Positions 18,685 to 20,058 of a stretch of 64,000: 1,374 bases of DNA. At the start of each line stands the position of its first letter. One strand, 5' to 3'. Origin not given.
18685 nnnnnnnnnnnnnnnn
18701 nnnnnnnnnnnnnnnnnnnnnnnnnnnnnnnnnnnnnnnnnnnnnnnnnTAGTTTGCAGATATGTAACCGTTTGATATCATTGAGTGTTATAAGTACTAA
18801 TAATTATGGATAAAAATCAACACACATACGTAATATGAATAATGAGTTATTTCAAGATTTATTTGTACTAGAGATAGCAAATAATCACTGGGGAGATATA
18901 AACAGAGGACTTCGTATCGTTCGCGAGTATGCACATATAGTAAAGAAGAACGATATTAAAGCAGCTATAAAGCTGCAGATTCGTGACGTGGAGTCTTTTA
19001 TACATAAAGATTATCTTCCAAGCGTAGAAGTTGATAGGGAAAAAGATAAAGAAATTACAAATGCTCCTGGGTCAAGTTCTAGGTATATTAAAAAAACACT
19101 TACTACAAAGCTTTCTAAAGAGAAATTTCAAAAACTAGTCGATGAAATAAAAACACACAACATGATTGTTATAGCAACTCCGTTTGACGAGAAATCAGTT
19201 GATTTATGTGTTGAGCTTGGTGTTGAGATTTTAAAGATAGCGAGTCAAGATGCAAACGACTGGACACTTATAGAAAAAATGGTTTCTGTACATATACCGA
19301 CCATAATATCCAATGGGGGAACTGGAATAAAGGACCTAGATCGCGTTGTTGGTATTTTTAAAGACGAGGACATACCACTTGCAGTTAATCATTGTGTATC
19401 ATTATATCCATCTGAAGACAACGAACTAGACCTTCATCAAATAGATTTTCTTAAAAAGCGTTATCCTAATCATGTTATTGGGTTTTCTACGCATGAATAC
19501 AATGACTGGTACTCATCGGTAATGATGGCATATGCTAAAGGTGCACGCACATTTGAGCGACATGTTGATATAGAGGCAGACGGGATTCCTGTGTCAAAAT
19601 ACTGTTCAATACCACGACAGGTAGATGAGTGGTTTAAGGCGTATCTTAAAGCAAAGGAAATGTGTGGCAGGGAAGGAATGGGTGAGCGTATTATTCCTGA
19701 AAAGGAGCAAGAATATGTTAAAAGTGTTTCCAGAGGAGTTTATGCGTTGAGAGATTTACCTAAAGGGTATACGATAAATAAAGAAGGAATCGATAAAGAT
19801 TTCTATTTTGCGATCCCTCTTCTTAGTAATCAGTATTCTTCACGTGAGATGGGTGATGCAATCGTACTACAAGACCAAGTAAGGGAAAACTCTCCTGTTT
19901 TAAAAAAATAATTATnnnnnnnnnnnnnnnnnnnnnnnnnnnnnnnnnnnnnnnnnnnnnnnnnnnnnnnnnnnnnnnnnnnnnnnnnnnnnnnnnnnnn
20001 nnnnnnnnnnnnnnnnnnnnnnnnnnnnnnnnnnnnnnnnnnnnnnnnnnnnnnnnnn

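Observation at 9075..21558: Glycan-tailoring block combining carbamoyl-, sulfo- and multiple methyl-transferases with GT9/GT47-like enzymes and a nonulosonic-acid (NeuB/NeuA) pathway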

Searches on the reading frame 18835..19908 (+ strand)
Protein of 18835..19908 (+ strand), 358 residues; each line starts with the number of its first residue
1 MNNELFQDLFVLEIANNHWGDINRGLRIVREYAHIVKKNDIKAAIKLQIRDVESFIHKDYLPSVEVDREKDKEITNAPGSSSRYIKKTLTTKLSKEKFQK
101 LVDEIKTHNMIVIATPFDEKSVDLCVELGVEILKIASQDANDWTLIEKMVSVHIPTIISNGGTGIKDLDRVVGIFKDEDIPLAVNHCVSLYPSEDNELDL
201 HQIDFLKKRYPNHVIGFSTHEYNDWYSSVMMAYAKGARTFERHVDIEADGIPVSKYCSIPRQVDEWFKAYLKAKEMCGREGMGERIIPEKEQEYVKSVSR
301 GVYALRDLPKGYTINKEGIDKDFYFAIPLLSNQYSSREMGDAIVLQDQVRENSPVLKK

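Call 3: search_protein_families(library=pfam, proteins=[window:18835-19908:+], max_evalue=0.01)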
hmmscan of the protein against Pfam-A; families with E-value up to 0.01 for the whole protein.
window:18835-19908:+ (358 aa): 1 family
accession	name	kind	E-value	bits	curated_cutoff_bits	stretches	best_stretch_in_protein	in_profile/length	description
PF03102.20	NeuB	-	1e-34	120.5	22.1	1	44-249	12-207/241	NeuB family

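Call 8: search_protein_families(library=ncbifam, proteins=[window:18835-19908:+], max_evalue=0.01)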
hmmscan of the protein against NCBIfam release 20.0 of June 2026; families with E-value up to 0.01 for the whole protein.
window:18835-19908:+ (358 aa): 2 families
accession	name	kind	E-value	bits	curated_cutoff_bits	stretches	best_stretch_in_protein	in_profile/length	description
TIGR03586.1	PseI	equivalog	6.3e-31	107.8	340.25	1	11-319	5-295/327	pseudaminic acid synthase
TIGR03569.1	NeuB_NnaB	equivalog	2.4e-30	105.7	399.65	1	11-319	4-297/329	N-acetylneuraminate synthase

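Call 10: search_solved_structures(query=window:18835-19908:+, max_evalue=0.001, show_alignments=2)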
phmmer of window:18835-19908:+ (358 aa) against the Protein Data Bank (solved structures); distinct sequences matched with E-value up to 0.001: 8.
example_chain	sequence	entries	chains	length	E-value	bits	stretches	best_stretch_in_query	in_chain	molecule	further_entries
3g8r_A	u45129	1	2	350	4.6e-55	190.6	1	5-339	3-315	Probable spore coat polysaccharide biosynthesis protein E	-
6ncs_A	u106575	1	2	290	4.8e-24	88.6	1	90-296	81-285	N-acetylneuraminic acid (Sialic acid) synthetase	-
4ipj_A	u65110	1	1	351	3.1e-18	69.5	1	71-314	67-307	Polysialic acid capsule biosynthesis protein SiaC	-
1xuu_A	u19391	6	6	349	3.1e-18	69.5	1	71-314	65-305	polysialic acid capsule biosynthesis protein SiaC | N-acetylneuraminate synthase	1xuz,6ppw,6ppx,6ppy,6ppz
4ipi_A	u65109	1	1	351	3.1e-18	69.5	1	71-313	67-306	Polysialic acid capsule biosynthesis protein SiaC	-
2wqp_A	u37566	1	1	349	7.5e-17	65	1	71-314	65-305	POLYSIALIC ACID CAPSULE BIOSYNTHESIS PROTEIN SIAC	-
8h2c_A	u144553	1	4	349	6.8e-16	61.8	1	91-319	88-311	Pseudaminic acid synthase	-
1vli_A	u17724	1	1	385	2.7e-13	53.3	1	91-252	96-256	Spore coat polysaccharide biosynthesis protein spsE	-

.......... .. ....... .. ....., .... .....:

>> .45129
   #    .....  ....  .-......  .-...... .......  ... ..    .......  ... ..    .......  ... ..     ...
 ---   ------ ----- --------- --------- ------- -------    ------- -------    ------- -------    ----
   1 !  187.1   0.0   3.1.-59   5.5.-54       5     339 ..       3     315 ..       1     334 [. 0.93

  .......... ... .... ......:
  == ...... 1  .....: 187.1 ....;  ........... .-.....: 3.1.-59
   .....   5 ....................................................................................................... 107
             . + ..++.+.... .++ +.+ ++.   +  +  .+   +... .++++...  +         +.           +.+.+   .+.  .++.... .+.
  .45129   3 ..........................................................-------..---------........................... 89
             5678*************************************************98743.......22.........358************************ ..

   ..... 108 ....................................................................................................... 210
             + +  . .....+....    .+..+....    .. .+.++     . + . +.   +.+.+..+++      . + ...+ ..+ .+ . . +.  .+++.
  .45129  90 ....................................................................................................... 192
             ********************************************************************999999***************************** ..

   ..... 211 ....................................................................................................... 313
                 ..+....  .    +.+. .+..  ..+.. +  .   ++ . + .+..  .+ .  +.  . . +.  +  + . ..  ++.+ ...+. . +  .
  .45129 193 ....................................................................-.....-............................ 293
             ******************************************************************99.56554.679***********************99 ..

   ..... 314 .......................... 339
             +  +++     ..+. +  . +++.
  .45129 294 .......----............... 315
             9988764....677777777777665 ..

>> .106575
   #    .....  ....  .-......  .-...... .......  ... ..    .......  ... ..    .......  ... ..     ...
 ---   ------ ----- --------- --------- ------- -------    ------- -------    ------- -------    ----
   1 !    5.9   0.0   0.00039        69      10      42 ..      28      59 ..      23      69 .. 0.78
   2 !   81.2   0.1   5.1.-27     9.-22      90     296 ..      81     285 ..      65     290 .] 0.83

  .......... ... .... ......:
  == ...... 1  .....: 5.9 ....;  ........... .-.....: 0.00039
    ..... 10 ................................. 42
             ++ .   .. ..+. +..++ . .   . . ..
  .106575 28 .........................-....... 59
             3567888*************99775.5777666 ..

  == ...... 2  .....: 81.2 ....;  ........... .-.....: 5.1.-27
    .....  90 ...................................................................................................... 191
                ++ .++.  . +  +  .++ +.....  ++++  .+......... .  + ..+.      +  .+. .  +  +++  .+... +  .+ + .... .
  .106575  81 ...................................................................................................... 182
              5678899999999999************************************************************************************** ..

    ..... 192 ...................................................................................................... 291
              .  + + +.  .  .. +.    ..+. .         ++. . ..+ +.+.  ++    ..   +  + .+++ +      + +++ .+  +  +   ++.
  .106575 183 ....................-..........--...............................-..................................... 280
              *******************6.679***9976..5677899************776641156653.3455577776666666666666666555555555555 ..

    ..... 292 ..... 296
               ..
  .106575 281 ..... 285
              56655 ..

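Call 12: find_homologous_proteins(query=window:18835-19908:+, max_evalue=1e-10)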
Query window:18835-19908:+ (358 aa): 7117 proteins with E <= 1e-10 among 8000 candidates; the best 120 are listed.
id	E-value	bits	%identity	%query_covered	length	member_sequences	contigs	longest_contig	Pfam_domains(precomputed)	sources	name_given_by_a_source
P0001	1.4e-238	809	100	100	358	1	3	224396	PF03102.21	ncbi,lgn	-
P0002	3.0e-177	607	71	100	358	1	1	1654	PF03102.21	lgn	-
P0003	7.3e-154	530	65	100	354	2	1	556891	PF03102.21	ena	-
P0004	2.2e-153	529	62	99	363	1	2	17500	PF03102.21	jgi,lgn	jgi:sialic acid synthase SpsE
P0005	1.5e-149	516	63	99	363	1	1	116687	PF03102.21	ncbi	-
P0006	4.8e-148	511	62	100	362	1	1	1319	PF03102.21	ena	-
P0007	1.3e-145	503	62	99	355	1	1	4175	PF03102.21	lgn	-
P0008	1.5e-145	503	64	95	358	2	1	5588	PF03102.21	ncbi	-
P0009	1.8e-145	503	63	100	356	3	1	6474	PF03102.21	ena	-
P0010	7.6e-145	501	60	100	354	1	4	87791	PF03102.21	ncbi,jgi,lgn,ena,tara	tara:strand:- start:17853 stop:18917 length:1065 start_codon:yes stop_codon:yes gene_type:complete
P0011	1.3e-143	497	60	99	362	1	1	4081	PF03102.21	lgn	-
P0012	3.1e-143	495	59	100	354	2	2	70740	PF03102.21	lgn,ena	-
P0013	8.5e-143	494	61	99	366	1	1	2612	PF03102.21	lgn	-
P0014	1.4e-142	493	61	99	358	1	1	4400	PF03102.21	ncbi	-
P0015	1.6e-142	493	59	99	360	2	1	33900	PF03102.21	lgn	-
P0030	3.8e-131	456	56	99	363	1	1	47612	PF03102.21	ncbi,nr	ncbi:N-acetylneuraminate synthase family protein [Candidatus Pacebacteria bacterium]|nr:N-acetylneur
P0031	5.6e-131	455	57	99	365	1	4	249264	PF03102.21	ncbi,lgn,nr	ncbi:N-acetylneuraminate synthase family protein [Candidatus Nomurabacteria bacterium]|nr:N-acetylne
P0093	2.7e-126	440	58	95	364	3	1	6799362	PF03102.21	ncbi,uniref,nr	ncbi:N-acetylneuraminate synthase family protein [Adhaeribacter radiodurans]|uniref:N-acetylneuramin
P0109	8.1e-126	438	53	99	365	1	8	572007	PF03102.21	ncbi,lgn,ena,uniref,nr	ncbi:MAG: N-acetylneuraminate synthase family protein [Microcystis sp.]|uniref:N-acetylneuraminic ac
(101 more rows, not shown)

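Call 13: find_encoding_contigs(protein=window:18835-19908:+, flank=10000, max_places=6)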
Protein window:18835-19908:+ (358 aa): 3 contigs read that carry it; 3 places shown.
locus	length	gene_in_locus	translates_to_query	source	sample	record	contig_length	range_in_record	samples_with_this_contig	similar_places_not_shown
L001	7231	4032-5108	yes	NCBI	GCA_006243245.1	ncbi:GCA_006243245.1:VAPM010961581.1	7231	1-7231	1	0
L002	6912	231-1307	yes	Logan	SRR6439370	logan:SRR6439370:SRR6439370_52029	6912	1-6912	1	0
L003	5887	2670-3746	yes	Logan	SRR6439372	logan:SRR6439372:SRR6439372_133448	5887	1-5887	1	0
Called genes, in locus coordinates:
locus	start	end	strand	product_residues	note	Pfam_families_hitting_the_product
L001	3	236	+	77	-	?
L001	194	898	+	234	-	PF13489:Methyltransf_23, PF08003:Methyltransf_9, PF13847:Methyltransf_31, PF08241:Methyltransf_11, PF08242:Methyltransf_12, PF13649:Methyltransf_25 (weak)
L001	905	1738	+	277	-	PF05050:Methyltransf_21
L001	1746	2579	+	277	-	PF05050:Methyltransf_21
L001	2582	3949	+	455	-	PF04464:Glyphos_transf (weak)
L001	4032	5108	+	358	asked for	PF03102:NeuB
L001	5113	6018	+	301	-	-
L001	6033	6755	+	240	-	PF02348:CTP_transf_3, PF12804:NTP_transf_3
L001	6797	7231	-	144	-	?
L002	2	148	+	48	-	?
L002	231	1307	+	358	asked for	PF03102:NeuB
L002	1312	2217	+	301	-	-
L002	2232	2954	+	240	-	PF02348:CTP_transf_3, PF12804:NTP_transf_3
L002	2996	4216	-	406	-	PF01943:Polysacc_synt, PF13440:Polysacc_synt_3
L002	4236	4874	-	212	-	PF05050:Methyltransf_21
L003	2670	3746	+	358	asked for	PF03102:NeuB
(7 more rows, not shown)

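Call 14: find_encoding_contigs(protein=P0093, flank=10000, max_places=2)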
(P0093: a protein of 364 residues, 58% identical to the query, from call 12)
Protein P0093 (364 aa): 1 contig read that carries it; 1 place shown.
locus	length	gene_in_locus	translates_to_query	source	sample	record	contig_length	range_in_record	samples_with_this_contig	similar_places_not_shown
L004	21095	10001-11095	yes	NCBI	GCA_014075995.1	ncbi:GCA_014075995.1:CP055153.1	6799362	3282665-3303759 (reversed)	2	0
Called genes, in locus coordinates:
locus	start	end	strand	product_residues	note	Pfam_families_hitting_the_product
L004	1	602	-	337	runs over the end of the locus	-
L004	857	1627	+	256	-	PF00483:NTP_transferase, PF12804:NTP_transf_3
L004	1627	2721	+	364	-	PF04321:RmlD_sub_bind, PF01073:3Beta_HSD (weak), PF01370:Epimerase, PF02719:Polysacc_synt_2, PF16363:GDP_Man_Dehyd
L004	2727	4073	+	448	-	PF01041:DegT_DnrJ_EryC1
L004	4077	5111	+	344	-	PF01073:3Beta_HSD, PF01370:Epimerase, PF02719:Polysacc_synt_2 (weak), PF16363:GDP_Man_Dehyd, PF07993:NAD_binding_4 (weak)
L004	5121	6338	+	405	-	PF13489:Methyltransf_23, PF13847:Methyltransf_31, PF08241:Methyltransf_11, PF08242:Methyltransf_12, PF13649:Methyltransf_25, PF22674:C2185-like_N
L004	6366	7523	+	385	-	PF05050:Methyltransf_21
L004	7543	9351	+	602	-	PF02776:TPP_enzyme_N, PF00205:TPP_enzyme_M, PF02775:TPP_enzyme_C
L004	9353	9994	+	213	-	PF00702:Hydrolase, PF08282:Hydrolase_3 (faint), PF12710:HAD, PF13344:Hydrolase_6 (faint), PF13419:HAD_2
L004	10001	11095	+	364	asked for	PF03102:NeuB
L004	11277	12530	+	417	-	-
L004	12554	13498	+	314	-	PF00535:Glycos_transf_2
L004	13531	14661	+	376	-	PF20706:GT4-conflict, PF00534:Glycos_transf_1, PF13692:Glyco_trans_1_4, PF13524:Glyco_trans_1_2 (weak)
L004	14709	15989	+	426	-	PF04932:Wzy_C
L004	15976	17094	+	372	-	PF20706:GT4-conflict, PF00534:Glycos_transf_1, PF13692:Glyco_trans_1_4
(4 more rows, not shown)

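Call 15: find_encoding_contigs(protein=P0109, flank=10000, max_places=2)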
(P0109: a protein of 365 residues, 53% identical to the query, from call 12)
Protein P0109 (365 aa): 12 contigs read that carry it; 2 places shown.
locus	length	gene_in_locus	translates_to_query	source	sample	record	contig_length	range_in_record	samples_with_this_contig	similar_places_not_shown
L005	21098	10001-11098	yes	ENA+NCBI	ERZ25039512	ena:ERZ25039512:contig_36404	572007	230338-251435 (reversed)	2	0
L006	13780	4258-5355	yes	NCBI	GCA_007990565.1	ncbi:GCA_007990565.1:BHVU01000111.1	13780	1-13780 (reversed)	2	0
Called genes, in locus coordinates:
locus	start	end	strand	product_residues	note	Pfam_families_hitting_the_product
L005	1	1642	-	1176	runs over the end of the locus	PF02463:SMC_N, PF13304:AAA_21 (weak), PF13555:AAA_29 (weak), PF06470:SMC_hinge, PF24161:CCDC39 (weak)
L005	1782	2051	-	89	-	PF03795:YCII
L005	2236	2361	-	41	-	-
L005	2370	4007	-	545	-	-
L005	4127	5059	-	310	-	PF00535:Glycos_transf_2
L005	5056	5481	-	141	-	PF04138:GtrA_DPMS_TM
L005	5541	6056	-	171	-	PF00106:adh_short (faint), PF13561:adh_short_C2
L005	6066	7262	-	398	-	PF01385:OrfB_IS605, PF07282:Cas12f1-like_TNB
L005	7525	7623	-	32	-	-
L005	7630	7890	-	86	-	PF05016:ParE_toxin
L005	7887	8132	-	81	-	-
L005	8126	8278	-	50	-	-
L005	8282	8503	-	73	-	PF04138:GtrA_DPMS_TM (weak)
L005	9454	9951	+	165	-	PF00702:Hydrolase, PF13419:HAD_2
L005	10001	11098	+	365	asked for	PF03102:NeuB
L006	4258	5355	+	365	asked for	PF03102:NeuB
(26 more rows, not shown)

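Call 16: find_encoding_contigs(protein=P0003, flank=10000, max_places=2)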
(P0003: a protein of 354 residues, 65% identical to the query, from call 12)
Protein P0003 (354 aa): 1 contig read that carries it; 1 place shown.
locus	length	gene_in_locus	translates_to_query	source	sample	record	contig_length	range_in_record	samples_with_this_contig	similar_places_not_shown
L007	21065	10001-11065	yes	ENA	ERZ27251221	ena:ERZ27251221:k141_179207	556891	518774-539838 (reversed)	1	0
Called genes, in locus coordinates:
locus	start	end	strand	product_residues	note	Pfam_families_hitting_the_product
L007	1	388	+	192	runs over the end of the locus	-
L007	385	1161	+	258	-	PF01522:Polysacc_deac_1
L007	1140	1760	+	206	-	PF13489:Methyltransf_23, PF05175:MTS (weak), PF06325:PrmA (weak), PF13847:Methyltransf_31, PF08241:Methyltransf_11, PF08242:Methyltransf_12, PF13649:Methyltransf_25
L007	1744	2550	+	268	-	PF00535:Glycos_transf_2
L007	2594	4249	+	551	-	PF02543:Carbam_trans_N, PF00814:TsaD (faint), PF22521:HypF_C_2 (weak), PF16861:Carbam_trans_C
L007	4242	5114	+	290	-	PF00685:Sulfotransfer_1, PF13469:Sulfotransfer_3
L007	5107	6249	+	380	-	PF00534:Glycos_transf_1, PF13692:Glyco_trans_1_4, PF13524:Glyco_trans_1_2 (weak)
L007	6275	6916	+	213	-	PF08003:Methyltransf_9 (weak), PF13489:Methyltransf_23, PF13847:Methyltransf_31, PF08241:Methyltransf_11, PF08242:Methyltransf_12, PF13649:Methyltransf_25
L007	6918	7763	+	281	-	PF05050:Methyltransf_21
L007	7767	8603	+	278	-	PF05050:Methyltransf_21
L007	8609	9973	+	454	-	-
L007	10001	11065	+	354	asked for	PF03102:NeuB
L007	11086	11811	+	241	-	PF02348:CTP_transf_3, PF12804:NTP_transf_3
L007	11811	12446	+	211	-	PF00702:Hydrolase, PF12710:HAD (weak), PF13419:HAD_2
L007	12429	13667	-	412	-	PF01943:Polysacc_synt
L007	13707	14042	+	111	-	-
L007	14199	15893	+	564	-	PF04932:Wzy_C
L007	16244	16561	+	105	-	-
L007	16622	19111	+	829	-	PF07517:SecA_DEAD, PF01043:SecA_PP_bind, PF21090:P-loop_SecA, PF07516:SecA_SW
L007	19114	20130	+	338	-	PF01018:GTP1_OBG, PF02421:FeoB_N, PF03193:RsgA_GTPase (faint), PF01926:MMR_HSR1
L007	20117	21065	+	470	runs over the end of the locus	PF02934:GatB_N, PF02637:GatB_Yqey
